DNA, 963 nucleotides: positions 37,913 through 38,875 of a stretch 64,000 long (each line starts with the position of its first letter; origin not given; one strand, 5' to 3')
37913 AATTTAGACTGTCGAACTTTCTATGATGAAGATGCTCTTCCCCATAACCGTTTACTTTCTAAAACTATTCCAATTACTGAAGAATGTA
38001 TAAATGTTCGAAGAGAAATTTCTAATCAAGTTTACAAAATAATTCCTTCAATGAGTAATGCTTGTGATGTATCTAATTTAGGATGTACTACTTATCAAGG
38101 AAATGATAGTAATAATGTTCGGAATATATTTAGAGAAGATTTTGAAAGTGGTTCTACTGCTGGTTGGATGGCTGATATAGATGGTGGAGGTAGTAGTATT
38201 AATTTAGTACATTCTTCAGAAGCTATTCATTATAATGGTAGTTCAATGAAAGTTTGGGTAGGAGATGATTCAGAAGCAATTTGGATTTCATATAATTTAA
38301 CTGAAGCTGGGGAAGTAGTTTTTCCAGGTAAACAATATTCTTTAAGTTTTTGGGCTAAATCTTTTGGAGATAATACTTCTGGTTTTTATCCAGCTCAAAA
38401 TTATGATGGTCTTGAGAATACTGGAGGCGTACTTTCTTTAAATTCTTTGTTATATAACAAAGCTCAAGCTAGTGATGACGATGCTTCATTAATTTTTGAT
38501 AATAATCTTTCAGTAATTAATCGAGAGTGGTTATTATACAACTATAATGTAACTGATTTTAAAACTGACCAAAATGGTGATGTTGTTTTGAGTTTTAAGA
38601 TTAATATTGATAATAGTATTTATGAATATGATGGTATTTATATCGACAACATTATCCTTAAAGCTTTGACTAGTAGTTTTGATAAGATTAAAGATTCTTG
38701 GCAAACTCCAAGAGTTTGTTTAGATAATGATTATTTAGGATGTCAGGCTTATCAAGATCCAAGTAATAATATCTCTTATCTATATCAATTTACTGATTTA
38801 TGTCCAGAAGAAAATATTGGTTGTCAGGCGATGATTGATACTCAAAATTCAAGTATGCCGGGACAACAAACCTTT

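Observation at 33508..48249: Surface gene cluster: Ca-loop anchor protein, 3189-aa Cys-rich giant protein with three CBM4_9-like modules, VirB6/TrbL-like membrane protein with long K/E tail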

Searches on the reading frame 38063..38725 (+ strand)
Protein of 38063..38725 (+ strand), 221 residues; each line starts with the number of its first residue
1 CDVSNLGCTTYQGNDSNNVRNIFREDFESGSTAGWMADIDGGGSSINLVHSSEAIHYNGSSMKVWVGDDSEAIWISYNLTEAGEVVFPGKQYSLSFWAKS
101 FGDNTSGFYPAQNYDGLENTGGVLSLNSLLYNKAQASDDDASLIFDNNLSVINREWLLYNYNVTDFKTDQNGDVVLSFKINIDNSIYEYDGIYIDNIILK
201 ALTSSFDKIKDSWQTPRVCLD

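Call 36: search_protein_families(library=pfam, proteins=[window:38063-38725:+], max_evalue=1)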
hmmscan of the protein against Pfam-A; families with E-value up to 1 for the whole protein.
window:38063-38725:+ (221 aa): 1 family
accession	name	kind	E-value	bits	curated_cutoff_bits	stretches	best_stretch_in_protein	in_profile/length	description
PF02018.23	CBM_4_9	-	0.00071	20.4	25.9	1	22-103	4-76/136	Carbohydrate binding domain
